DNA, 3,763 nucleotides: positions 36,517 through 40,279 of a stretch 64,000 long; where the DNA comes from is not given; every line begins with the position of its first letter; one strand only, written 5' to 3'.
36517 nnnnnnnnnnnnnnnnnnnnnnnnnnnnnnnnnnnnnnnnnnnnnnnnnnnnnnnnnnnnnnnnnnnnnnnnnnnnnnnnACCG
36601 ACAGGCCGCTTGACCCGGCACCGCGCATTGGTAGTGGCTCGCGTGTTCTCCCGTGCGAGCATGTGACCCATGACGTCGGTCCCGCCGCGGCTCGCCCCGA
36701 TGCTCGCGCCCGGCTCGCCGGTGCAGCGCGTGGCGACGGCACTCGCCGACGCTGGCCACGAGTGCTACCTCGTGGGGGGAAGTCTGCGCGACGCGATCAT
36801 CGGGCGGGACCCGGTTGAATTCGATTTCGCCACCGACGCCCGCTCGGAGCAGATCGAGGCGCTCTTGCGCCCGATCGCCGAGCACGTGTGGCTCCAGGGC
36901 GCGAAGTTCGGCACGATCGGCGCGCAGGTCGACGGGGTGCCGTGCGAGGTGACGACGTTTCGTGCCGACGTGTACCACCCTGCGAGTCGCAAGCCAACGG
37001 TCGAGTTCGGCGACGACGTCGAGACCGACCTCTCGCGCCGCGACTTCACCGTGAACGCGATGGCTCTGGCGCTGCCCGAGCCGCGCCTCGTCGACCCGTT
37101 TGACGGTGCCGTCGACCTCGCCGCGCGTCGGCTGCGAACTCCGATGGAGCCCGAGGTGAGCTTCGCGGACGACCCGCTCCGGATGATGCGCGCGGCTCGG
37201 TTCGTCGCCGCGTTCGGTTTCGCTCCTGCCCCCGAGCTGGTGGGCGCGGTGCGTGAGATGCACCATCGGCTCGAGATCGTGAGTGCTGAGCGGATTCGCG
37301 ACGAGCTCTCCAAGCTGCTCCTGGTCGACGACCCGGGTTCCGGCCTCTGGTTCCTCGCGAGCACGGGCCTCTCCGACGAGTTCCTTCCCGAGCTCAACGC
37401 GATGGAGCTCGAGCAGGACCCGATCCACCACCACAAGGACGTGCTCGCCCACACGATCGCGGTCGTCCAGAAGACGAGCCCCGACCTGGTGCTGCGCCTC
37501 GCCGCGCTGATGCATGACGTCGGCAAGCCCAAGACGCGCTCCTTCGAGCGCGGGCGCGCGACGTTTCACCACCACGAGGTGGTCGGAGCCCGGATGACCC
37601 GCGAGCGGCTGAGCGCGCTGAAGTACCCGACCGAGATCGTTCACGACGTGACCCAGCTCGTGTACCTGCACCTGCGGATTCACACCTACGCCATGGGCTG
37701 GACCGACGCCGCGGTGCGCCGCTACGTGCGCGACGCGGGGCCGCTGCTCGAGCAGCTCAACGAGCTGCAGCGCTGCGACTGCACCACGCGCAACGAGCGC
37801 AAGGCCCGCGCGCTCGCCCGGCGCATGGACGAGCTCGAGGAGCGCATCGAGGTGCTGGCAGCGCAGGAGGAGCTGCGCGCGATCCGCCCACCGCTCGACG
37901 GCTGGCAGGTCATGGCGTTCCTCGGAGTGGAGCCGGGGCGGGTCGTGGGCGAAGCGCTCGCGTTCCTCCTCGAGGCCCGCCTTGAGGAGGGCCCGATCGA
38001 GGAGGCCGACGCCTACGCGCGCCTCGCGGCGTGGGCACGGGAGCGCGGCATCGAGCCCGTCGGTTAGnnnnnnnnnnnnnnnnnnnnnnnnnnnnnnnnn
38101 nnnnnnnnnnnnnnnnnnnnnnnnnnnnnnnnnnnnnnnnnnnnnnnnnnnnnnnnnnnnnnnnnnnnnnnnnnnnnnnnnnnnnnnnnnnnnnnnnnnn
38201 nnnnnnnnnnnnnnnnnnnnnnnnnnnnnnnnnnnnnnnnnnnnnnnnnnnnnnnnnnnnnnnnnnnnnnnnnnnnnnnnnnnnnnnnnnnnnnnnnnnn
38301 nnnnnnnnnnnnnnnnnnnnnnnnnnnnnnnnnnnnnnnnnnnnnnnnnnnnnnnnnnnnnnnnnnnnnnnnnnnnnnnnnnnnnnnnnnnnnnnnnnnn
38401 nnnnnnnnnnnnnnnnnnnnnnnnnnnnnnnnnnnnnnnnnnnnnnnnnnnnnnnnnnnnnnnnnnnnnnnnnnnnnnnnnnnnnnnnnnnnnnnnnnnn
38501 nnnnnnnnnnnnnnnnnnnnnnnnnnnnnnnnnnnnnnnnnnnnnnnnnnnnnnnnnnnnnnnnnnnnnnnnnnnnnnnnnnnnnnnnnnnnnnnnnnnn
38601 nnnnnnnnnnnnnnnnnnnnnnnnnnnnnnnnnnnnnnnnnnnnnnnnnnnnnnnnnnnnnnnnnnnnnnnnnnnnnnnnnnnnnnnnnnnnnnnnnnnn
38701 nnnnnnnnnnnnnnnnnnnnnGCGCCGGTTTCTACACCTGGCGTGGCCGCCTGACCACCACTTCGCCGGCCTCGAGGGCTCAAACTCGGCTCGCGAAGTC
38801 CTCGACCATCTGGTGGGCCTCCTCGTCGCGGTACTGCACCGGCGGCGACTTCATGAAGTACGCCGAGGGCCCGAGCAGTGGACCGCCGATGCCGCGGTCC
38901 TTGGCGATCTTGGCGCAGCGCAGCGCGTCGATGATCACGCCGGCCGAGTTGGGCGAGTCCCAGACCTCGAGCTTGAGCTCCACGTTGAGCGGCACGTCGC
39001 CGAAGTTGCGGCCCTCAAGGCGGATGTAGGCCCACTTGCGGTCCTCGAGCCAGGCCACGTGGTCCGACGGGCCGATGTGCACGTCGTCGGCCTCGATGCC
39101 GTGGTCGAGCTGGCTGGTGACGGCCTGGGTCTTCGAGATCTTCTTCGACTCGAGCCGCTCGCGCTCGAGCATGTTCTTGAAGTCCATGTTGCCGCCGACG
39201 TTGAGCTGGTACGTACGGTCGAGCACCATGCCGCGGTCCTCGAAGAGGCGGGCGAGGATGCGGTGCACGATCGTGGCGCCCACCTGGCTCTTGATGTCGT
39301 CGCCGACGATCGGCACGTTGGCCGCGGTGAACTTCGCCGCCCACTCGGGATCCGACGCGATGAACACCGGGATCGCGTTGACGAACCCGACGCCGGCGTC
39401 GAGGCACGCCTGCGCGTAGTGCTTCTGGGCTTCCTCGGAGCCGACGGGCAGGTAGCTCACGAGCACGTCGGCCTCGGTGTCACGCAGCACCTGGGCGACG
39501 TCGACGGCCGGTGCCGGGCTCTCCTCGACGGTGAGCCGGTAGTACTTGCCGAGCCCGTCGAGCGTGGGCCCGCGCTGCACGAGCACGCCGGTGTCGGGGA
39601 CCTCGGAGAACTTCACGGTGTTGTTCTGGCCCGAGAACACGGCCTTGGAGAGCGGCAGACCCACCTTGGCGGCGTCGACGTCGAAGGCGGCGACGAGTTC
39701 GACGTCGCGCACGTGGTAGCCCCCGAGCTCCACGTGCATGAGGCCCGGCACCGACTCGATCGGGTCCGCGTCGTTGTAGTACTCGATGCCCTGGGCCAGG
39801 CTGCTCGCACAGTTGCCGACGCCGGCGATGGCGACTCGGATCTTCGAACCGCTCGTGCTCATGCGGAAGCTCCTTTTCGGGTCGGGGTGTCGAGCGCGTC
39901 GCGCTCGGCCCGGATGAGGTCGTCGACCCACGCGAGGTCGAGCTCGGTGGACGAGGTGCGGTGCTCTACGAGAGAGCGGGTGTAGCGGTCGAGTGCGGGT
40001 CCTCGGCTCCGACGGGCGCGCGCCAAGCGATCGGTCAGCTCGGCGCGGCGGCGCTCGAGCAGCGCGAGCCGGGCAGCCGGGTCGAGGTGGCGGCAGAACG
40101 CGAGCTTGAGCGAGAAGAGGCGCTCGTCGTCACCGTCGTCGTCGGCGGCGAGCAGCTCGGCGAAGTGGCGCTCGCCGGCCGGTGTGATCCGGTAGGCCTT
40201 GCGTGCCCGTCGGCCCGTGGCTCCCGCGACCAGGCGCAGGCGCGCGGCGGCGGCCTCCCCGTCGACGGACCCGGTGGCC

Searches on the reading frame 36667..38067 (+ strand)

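Call 60: search_protein_families(library=pfam, proteins=[window:36667-38067:+], max_evalue=0.00001)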
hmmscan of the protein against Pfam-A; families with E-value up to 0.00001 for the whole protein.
window:36667-38067:+ (466 aa): 3 families
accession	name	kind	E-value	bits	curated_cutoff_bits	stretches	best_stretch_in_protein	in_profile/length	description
PF01743.26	PolyA_pol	-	1.1e-30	107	23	1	33-157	1-126/126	Poly A polymerase head domain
PF12627.12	PolyA_pol_RNAbd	-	1.8e-14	53.7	22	1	184-245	1-62/64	Probable RNA and SrmB- binding site of polymerase A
PF01966.28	HD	-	8.8e-10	39.3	22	1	274-352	25-93/116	HD domain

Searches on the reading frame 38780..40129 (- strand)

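Call 60: search_protein_families(library=pfam, proteins=[window:38780-40129:-], max_evalue=0.00001)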
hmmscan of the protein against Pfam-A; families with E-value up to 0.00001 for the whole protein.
window:38780-40129:- (449 aa): 1 family
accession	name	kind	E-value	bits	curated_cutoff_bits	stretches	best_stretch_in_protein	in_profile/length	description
PF01658.22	Inos-1-P_synth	-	6.1e-35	120.1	27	1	284-392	1-107/107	Myo-inositol-1-phosphate synthase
